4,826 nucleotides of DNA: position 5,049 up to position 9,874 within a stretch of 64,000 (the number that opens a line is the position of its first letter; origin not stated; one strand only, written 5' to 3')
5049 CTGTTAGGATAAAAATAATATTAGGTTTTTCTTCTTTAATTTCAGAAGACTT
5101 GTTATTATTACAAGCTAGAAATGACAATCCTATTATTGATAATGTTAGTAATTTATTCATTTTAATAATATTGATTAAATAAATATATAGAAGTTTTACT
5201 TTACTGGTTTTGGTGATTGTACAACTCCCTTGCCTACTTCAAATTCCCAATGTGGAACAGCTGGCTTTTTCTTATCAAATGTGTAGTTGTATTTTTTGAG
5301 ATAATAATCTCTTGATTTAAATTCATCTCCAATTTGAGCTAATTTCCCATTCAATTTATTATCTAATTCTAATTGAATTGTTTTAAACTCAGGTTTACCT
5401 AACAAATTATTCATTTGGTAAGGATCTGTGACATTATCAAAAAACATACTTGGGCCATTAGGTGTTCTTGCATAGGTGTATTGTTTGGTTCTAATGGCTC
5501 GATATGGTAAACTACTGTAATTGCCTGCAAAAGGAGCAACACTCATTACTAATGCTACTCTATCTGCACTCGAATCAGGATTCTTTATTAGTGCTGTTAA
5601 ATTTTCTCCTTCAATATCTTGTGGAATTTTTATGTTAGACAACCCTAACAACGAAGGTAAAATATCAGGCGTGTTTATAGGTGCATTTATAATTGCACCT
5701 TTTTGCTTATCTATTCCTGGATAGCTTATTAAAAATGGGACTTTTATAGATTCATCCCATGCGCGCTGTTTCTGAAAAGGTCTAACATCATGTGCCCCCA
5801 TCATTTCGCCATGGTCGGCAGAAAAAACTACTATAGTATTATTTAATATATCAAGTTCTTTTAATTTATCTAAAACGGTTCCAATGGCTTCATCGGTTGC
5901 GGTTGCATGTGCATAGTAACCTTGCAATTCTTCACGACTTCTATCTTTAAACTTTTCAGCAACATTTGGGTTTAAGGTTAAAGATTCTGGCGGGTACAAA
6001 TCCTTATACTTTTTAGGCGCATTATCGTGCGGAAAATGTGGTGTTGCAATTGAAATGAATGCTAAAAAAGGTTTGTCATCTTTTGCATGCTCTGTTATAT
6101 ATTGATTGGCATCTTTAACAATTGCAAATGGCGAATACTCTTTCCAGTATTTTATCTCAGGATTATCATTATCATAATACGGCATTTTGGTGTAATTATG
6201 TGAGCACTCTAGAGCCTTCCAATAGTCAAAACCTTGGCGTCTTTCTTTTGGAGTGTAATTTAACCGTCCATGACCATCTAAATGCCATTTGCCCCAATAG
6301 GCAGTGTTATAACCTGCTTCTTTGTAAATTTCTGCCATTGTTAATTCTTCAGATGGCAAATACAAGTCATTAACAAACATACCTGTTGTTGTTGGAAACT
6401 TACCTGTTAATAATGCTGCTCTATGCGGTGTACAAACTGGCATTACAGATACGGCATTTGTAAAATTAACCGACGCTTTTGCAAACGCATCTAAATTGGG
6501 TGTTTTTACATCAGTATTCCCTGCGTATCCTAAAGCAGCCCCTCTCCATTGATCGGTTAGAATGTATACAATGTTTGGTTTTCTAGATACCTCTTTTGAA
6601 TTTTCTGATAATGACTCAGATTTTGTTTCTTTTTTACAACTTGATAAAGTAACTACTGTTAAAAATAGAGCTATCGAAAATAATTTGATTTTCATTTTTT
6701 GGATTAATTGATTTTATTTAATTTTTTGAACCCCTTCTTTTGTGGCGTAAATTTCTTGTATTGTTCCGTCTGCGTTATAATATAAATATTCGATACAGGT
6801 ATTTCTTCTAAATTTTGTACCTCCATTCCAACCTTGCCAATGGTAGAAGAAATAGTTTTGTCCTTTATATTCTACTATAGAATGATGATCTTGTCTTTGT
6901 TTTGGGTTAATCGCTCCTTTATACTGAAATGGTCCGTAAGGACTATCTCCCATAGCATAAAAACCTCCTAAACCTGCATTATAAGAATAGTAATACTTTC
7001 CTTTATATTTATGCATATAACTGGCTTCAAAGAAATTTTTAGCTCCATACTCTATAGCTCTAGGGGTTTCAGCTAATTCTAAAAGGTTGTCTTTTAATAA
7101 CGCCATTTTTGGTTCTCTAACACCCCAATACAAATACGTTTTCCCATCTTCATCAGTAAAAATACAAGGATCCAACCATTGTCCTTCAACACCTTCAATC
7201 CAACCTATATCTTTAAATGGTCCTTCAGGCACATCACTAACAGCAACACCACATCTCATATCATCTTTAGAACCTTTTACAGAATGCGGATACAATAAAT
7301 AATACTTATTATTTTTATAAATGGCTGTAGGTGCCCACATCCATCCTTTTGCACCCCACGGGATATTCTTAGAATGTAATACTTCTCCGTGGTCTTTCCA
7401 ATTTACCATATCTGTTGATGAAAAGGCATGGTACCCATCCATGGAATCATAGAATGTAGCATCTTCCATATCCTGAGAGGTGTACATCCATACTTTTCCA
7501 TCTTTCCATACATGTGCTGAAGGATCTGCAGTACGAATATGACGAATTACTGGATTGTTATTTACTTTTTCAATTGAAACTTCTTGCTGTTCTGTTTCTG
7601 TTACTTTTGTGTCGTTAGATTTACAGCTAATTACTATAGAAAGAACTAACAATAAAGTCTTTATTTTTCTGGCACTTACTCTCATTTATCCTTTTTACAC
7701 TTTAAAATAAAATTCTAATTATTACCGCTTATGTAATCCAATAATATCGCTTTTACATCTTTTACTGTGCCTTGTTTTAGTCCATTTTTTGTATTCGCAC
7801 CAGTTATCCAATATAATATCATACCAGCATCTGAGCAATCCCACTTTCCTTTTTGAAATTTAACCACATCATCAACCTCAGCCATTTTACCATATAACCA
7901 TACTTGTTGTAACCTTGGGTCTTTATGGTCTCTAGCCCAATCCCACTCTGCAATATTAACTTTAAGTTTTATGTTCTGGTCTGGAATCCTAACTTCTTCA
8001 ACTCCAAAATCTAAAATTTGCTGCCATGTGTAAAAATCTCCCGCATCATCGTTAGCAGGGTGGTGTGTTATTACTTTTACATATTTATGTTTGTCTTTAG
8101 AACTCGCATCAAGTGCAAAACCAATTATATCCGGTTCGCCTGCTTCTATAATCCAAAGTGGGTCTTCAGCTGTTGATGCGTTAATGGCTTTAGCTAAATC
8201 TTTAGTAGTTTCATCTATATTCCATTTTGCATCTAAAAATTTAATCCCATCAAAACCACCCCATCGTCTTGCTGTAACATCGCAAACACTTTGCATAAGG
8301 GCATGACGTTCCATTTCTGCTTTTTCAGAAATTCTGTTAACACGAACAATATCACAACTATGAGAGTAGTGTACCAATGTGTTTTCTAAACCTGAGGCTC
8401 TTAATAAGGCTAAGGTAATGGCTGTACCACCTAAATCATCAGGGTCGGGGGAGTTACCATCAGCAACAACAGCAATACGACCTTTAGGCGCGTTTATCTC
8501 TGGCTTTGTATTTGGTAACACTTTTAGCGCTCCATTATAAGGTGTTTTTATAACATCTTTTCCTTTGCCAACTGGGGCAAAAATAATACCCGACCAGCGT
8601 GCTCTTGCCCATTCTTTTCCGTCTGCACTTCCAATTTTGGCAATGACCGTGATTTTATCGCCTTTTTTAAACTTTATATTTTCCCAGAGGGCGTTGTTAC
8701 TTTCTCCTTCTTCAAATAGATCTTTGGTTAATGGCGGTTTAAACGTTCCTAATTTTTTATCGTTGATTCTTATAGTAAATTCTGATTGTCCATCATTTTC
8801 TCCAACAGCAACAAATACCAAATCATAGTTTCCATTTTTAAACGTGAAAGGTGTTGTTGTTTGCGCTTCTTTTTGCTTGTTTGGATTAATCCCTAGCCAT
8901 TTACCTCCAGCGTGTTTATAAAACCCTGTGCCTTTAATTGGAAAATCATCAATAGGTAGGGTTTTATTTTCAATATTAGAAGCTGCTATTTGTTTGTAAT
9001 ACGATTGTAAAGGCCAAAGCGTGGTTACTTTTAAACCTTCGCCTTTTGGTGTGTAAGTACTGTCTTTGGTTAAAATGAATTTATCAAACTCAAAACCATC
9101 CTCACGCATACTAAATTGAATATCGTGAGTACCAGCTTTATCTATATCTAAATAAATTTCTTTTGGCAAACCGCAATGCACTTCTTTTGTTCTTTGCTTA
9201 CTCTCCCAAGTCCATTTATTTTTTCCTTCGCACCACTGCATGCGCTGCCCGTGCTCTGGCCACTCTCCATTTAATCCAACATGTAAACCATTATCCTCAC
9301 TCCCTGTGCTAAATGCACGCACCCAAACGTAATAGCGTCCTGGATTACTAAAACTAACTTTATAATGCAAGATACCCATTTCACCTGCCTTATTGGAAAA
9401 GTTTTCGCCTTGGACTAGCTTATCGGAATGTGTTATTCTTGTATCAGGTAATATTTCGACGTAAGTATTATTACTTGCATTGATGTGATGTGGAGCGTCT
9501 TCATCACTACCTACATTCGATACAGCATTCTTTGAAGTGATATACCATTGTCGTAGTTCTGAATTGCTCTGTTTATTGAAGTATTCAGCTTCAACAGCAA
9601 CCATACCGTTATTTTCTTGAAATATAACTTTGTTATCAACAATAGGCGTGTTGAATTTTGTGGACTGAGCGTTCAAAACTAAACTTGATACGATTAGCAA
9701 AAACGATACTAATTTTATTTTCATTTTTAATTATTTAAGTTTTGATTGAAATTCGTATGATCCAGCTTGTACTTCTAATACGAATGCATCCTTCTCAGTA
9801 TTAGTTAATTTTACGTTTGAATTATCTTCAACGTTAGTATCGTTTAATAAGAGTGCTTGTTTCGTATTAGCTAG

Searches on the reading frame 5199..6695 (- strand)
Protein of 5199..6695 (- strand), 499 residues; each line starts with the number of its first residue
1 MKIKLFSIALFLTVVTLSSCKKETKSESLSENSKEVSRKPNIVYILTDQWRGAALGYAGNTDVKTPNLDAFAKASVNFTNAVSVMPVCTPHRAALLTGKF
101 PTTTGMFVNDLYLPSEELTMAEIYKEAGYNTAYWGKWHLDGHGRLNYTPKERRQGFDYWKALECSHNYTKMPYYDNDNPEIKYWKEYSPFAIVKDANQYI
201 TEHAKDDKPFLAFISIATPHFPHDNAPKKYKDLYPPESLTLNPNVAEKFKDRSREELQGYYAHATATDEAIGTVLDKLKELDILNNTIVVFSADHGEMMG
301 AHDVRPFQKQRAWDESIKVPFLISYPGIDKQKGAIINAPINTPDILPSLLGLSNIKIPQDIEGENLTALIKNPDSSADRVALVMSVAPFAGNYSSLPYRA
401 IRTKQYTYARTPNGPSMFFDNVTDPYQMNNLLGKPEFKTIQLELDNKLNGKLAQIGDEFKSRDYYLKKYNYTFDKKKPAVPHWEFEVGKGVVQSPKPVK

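Call 7: search_protein_families(library=pfam, proteins=[window:5199-6695:-])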
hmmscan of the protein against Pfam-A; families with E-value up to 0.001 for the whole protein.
window:5199-6695:- (499 aa): 4 families
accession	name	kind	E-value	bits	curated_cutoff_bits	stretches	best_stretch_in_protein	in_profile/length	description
PF00884.28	Sulfatase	-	5.3e-59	200.4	25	1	40-354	1-300/301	Sulfatase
PF16347.10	SGSH_C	-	3.6e-17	63.4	29.3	1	307-450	6-150/154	N-sulphoglucosamine sulphohydrolase, C-terminal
PF01663.27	Phosphodiest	-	2.4e-10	41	23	1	56-296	12-220/342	Type I phosphodiesterase / nucleotide pyrophosphatase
PF02995.22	DUF229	-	2.6e-05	23.6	25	1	258-303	304-349/496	Protein of unknown function (DUF229)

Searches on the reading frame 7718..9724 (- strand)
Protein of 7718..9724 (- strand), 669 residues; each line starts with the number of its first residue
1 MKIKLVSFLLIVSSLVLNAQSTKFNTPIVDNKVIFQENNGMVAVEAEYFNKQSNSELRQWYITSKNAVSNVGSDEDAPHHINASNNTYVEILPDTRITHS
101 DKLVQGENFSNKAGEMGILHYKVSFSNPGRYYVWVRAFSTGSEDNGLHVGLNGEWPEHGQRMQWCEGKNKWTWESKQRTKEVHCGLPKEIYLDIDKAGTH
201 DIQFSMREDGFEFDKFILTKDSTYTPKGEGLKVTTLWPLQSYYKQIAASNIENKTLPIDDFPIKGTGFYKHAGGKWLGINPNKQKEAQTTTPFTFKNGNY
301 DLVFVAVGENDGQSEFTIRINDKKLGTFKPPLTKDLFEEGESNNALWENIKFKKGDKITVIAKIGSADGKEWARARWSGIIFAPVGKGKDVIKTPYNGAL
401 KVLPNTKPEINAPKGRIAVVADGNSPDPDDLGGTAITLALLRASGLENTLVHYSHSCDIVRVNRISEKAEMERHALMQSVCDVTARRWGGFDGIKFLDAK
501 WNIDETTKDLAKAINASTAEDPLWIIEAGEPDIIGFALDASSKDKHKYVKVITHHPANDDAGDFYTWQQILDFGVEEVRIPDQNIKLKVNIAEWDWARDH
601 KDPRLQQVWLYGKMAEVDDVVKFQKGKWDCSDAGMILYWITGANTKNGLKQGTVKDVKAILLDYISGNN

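Call 7: search_protein_families(library=pfam, proteins=[window:7718-9724:-])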
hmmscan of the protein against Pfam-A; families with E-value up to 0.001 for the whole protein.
window:7718-9724:- (669 aa): 1 family
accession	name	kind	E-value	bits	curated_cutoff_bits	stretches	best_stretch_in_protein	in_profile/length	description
PF17829.7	GH115_C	-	2.4e-08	34.4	24.1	1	35-221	2-161/172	Glycosyl hydrolase family 115 C-terminal domain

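Call 44: search_protein_families(library=ncbifam, proteins=[window:7718-9724:-], max_evalue=0.001)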
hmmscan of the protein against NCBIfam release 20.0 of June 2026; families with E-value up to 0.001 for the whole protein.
window:7718-9724:- (669 aa): 0 families
